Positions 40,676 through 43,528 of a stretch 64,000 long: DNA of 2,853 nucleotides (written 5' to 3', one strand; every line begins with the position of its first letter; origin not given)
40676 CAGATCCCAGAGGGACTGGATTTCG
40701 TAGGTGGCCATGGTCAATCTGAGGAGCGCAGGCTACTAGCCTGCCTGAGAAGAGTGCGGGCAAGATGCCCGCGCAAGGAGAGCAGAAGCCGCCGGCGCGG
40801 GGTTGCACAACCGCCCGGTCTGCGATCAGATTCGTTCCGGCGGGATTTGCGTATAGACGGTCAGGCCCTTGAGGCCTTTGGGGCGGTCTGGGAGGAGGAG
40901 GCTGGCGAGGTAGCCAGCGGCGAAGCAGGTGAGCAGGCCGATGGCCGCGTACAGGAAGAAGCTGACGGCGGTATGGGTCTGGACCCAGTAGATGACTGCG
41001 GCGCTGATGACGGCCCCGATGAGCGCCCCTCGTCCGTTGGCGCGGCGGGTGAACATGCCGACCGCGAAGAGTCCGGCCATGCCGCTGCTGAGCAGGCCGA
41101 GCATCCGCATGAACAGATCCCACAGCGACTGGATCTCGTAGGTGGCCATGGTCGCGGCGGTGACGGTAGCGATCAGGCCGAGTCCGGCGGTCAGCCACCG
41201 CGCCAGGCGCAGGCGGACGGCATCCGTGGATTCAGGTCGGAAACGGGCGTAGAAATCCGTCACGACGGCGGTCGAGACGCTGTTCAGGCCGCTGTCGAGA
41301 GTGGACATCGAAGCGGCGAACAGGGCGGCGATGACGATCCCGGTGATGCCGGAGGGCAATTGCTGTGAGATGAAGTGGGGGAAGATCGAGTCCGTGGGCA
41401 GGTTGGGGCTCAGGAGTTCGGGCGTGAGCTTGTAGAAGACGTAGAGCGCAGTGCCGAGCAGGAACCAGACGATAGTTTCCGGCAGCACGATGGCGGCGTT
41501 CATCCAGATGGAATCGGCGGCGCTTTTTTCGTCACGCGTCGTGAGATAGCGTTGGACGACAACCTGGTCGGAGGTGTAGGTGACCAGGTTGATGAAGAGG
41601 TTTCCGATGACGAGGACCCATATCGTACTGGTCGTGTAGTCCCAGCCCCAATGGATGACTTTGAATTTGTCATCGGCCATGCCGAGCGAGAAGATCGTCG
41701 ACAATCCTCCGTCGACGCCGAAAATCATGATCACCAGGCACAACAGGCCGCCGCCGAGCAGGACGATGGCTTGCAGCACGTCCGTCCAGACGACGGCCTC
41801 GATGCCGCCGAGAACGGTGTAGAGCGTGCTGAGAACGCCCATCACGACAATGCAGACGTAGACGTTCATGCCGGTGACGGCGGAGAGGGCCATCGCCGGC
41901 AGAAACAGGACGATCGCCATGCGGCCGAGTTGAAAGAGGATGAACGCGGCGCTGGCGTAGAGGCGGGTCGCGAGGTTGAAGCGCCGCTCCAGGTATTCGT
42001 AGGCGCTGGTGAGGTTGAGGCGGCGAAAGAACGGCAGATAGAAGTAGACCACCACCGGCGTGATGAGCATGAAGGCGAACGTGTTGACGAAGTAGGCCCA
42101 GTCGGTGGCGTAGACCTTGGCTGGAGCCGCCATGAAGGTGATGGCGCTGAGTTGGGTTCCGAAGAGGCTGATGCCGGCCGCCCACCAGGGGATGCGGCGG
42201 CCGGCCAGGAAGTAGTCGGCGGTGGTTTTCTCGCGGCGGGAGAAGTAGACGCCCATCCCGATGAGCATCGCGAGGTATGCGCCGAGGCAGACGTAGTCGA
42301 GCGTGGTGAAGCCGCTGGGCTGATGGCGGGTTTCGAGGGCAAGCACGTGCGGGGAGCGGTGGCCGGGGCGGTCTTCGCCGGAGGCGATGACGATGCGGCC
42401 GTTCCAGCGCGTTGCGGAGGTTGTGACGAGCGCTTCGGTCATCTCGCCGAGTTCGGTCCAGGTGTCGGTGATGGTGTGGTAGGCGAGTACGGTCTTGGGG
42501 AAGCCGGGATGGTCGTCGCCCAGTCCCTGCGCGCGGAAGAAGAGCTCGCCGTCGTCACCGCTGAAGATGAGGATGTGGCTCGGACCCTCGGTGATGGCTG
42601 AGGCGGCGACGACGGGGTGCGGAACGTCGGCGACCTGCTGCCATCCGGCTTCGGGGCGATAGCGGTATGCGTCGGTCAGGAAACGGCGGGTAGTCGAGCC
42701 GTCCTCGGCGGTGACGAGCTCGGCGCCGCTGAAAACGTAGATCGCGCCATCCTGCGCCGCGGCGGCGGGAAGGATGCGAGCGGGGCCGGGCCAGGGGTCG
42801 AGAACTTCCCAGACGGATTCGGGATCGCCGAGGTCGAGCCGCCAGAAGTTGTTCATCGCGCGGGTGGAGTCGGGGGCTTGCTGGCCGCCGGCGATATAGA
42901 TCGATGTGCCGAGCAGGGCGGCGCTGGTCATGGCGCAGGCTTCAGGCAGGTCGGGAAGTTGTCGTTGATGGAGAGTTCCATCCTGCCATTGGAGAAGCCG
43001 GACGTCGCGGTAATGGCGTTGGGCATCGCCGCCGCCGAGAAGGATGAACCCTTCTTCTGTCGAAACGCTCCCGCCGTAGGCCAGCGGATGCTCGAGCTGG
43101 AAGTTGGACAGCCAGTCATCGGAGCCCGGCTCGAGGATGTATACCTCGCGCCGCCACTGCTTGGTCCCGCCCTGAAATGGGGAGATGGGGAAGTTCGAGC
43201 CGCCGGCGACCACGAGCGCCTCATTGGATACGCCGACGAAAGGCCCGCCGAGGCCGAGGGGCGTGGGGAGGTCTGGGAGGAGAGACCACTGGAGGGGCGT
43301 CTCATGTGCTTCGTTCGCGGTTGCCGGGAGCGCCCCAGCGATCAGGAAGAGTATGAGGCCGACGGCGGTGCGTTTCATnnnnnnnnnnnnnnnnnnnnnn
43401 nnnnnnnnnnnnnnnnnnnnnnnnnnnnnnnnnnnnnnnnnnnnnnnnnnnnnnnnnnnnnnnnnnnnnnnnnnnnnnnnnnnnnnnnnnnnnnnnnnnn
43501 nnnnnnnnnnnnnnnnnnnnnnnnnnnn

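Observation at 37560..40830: TA/defence islet assembled by serial insertion: two decapitated DUF1156 methylase starts, a deletion-fused VapC and a chimeric transporter/HEPN relic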

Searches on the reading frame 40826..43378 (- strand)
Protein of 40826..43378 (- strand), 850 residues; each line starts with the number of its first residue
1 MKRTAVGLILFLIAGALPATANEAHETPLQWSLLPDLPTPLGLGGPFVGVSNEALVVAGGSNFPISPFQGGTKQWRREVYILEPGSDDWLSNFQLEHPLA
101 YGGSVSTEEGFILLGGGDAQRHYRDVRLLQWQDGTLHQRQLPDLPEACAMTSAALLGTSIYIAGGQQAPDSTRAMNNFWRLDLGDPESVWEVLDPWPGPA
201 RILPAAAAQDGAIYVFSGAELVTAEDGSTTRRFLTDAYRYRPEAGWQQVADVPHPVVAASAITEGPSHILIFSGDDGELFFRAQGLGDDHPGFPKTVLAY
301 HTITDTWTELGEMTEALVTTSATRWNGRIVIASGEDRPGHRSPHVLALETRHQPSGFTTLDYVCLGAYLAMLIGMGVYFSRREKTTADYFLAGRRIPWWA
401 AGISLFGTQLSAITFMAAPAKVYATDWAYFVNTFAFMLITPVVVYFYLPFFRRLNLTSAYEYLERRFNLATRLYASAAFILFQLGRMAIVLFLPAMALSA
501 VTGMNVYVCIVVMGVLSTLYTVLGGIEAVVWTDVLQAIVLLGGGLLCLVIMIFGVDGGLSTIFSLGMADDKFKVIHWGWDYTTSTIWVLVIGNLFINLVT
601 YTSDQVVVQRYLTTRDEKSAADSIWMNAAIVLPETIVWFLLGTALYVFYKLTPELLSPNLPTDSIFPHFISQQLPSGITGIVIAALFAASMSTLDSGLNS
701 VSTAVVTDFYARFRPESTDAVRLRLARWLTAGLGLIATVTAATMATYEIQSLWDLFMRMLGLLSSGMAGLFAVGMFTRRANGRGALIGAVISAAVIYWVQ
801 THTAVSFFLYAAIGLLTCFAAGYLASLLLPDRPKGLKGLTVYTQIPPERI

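Call 4: search_protein_families(library=pfam, max_evalue=1, proteins=[window:40826-43378:-])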
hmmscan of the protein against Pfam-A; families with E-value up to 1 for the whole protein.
window:40826-43378:- (850 aa): 10 families
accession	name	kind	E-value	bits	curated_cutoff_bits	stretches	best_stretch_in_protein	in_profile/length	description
PF00474.23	SSF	-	2.8e-49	168.5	22.8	1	389-791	1-405/406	Sodium:solute symporter family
PF24996.1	NANM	-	4e-37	128.3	45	3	142-280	2-130/350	N-acetylneuraminate epimerase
PF13964.12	Kelch_6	-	4.6e-11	42.8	25.3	1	152-183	6-35/50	Kelch motif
PF24681.1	Kelch_KLHDC2_KLHL20_DRC7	-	1.6e-09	37.8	50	2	54-242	10-186/221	KLHDC2/KLHL20/DRC7 Kelch-repeats domain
PF01344.31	Kelch_1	-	4.2e-09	36.2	20.1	2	148-184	2-35/46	Kelch motif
PF13415.12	Kelch_3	-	9.2e-08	32.5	22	0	285-323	9-46/48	Galactose oxidase, central domain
PF24981.1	Beta-prop_ATRN-LZTR1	-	3.5e-06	26.9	50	1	151-335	43-220/289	Attractin/LZTR1 beta-propeller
PF07646.21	Kelch_2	-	7.2e-06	26.2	21.3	0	287-313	21-47/48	Kelch motif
PF25210.1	Kelch_FKB95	-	0.00018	21.7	70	1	115-223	49-154/268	FKB95, Kelch-repeats domain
PF13418.12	Kelch_4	-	0.015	15.6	21.6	0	158-183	13-36/49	Galactose oxidase, central domain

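Call 13: find_related_loci(query=window:40826-43378:-, collection=genome_contigs, flank=10000)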
Query window:40826-43378:- (850 aa) in genome_contigs; peptide patterns used: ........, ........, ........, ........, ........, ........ (x = any residue, [..] = any of these).
599 stretches matched a pattern (row limit reached: there are more); 587 encode a relative of the query (tblastn E <= 1e-3); the best 80 are kept; 80 distinct loci.
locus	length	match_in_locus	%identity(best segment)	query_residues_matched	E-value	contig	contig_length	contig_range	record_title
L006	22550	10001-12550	95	1-850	0e+0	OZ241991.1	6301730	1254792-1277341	MAG: Bryobacterales bacterium isolate be22c93e-b65f-4d75-a14f-d13794267050 genome assembly, chromosome: 1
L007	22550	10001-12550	94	1-850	0e+0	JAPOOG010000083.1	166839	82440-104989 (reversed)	MAG: Bryobacterales bacterium isolate APA_bin_29 c_000000367251, whole genome shotgun sequence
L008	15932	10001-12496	80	13-846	0e+0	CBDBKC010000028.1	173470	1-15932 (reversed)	MAG: Bryobacterales bacterium isolate 5f91f12a-28cc-4e70-8e9f-3aed67d6a3bc genome assembly, contig: contig_28, whole gen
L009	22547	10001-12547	97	1-849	0e+0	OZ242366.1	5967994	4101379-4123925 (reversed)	MAG: Bryobacterales bacterium isolate f0b9ad3e-bf3f-4545-832f-1a66c2db78ab genome assembly, chromosome: 1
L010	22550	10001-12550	92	1-850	0e+0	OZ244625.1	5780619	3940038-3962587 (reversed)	MAG: Bryobacterales bacterium isolate 977db337-f3f5-4b10-816d-e0f1db46c981 genome assembly, chromosome: 1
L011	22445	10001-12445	63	29-844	0e+0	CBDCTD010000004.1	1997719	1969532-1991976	MAG: Bryobacterales bacterium isolate 4c556f70-15f0-4db9-9a41-0f3818de793c genome assembly, contig: contig_4, whole geno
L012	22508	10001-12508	61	9-844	0e+0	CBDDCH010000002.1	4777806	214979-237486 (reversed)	MAG: Bryobacterales bacterium isolate cc836ffa-3932-4d0a-8618-ffc7346cf193 genome assembly, contig: contig_2, whole geno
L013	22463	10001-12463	61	24-844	0e+0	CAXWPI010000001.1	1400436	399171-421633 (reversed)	MAG: Bryobacterales bacterium isolate da016bd0-139c-4015-aa9f-1ed2263db0ea genome assembly, contig: contig_1, whole geno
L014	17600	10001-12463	61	24-844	0e+0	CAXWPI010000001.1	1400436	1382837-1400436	MAG: Bryobacterales bacterium isolate da016bd0-139c-4015-aa9f-1ed2263db0ea genome assembly, contig: contig_1, whole geno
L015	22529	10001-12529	60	8-849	0e+0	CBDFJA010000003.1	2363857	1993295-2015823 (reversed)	MAG: Bryobacterales bacterium isolate 1f52cc50-c340-419f-9c42-50c4cc8c6db1 genome assembly, contig: contig_3, whole geno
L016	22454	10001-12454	59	23-842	0e+0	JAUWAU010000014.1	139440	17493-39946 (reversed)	MAG: Armatimonadota bacterium isolate CSMAG_1302 CSMAG_1302_k141_537443_length_139440_cov_27.9864, whole genome shotgun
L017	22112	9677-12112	59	30-843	0e+0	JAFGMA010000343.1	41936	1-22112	MAG: candidate division KSB1 bacterium isolate Zod_Metabat.436 k87_11395874, whole genome shotgun sequence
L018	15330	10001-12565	57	2-843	0e+0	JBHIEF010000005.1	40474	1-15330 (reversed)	MAG: Armatimonadota bacterium isolate b3.sp2_bin.12 NODE_148_length_40474_cov_6.679284, whole genome shotgun sequence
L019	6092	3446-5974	56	6-843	0e+0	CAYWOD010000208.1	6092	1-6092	MAG TPA_asm: uncultured Pirellulales bacterium isolate SRP068000_co1_578 genome assembly, contig: NODE_29099_length_6092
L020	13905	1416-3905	56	19-843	0e+0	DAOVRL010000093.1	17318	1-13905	MAG TPA_asm: Sedimentisphaerales bacterium isolate CSMAG_1600 CSMAG_1600_k141_831272_length_17318_cov_28.9381, whole gen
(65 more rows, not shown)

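Call 47: search_protein_families(library=pfam, max_evalue=0.00001, proteins=[L009:13009-13212:+, L007:12720-13013:+, L009:13507-13929:+])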
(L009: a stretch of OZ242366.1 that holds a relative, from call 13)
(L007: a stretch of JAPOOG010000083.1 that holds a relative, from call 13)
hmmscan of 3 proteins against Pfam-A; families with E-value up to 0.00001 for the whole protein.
L009:13009-13212:+ (67 aa): 0 families

L007:12720-13013:+ (98 aa): 0 families

L009:13507-13929:+ (140 aa): 1 family
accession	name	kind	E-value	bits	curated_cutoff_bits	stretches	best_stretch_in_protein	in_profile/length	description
PF01850.27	PIN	-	3.6e-11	44.2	23.6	1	10-124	1-114/120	PIN domain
